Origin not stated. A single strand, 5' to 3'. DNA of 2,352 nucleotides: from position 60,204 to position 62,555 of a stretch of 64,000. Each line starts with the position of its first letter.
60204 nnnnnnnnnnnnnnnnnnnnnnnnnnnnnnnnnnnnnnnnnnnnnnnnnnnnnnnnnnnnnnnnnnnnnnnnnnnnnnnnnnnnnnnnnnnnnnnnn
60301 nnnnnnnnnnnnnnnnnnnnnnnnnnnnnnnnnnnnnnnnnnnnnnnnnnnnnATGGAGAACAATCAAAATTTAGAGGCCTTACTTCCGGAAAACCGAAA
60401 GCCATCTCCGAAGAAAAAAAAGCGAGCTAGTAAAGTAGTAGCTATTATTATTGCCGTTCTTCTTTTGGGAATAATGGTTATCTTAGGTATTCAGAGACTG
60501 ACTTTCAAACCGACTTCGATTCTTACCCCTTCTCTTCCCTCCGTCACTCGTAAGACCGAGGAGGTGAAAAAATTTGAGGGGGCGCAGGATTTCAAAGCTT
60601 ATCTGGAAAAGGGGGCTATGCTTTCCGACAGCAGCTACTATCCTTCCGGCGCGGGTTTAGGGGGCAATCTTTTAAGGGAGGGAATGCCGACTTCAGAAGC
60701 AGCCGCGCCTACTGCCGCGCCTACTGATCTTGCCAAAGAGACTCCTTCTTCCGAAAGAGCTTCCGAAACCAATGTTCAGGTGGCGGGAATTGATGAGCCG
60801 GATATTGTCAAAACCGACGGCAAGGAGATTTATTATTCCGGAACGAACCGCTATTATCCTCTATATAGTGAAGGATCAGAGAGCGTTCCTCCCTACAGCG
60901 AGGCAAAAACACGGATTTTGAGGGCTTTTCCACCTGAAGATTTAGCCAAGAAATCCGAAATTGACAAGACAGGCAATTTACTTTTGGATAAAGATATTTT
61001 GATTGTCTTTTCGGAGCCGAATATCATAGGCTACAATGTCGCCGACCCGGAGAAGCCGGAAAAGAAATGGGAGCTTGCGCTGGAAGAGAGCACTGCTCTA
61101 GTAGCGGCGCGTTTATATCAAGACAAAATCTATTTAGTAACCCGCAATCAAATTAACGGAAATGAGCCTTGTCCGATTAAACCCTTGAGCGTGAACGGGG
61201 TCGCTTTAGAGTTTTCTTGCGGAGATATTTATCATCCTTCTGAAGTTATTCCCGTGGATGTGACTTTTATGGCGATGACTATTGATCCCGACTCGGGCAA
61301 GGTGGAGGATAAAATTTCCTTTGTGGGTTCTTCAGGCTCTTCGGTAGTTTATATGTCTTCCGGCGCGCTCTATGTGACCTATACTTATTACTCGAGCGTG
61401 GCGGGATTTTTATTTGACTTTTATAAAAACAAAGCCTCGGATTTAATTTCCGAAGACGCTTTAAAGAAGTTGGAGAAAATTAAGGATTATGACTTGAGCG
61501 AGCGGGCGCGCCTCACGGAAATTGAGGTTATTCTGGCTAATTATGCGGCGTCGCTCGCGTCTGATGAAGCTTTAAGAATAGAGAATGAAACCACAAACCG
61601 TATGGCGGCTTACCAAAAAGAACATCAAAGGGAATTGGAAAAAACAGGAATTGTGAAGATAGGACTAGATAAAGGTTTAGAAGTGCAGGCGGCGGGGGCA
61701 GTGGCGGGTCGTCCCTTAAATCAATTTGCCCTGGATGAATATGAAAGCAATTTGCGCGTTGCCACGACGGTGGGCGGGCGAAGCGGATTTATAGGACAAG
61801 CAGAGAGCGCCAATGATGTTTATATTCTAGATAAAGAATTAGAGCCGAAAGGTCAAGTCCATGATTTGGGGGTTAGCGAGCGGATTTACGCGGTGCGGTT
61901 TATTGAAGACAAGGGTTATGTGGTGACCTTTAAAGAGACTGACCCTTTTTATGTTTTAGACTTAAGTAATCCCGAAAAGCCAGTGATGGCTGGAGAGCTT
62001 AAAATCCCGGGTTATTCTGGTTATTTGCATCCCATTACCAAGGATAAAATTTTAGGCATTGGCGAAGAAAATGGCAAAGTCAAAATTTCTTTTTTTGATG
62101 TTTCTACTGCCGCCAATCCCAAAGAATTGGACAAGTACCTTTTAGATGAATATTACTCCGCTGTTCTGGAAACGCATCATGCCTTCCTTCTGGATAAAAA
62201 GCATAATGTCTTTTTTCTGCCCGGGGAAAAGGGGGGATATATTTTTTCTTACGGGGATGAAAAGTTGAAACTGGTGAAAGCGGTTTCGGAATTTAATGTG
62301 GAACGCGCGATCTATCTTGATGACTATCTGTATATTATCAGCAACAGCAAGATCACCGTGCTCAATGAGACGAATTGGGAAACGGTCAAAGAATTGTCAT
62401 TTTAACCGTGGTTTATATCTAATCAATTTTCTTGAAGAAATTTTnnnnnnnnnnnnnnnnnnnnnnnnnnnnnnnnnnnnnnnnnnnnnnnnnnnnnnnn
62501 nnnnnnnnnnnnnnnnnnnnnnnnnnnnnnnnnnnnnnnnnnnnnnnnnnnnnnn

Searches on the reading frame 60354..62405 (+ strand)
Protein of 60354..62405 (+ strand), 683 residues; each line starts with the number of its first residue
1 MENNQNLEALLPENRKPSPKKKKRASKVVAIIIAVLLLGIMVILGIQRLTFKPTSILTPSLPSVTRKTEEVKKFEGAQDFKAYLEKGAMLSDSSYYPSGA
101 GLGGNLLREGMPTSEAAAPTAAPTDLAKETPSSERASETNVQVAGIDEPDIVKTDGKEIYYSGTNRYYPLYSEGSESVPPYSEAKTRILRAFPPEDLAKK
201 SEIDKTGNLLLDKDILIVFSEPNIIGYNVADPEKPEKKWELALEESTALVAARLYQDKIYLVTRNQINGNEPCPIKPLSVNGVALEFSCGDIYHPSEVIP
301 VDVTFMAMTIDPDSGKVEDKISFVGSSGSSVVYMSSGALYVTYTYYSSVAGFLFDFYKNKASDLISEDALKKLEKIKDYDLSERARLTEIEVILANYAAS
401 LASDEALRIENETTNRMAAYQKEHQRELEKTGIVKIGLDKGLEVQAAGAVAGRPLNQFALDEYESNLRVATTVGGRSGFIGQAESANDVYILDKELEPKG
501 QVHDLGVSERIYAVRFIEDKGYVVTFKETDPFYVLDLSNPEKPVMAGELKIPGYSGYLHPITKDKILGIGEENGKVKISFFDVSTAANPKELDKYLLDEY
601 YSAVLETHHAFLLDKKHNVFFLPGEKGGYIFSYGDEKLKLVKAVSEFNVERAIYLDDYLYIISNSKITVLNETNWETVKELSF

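Call 75: search_protein_families(library=pfam, proteins=[window:60354-62405:+], max_evalue=0.001)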
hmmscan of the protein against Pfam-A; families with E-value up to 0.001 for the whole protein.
window:60354-62405:+ (683 aa): 1 family
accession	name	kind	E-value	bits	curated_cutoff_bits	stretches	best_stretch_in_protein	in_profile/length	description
PF09826.15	Beta_propel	-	3.1e-106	356.6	22.4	1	137-671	2-491/495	Beta propeller domain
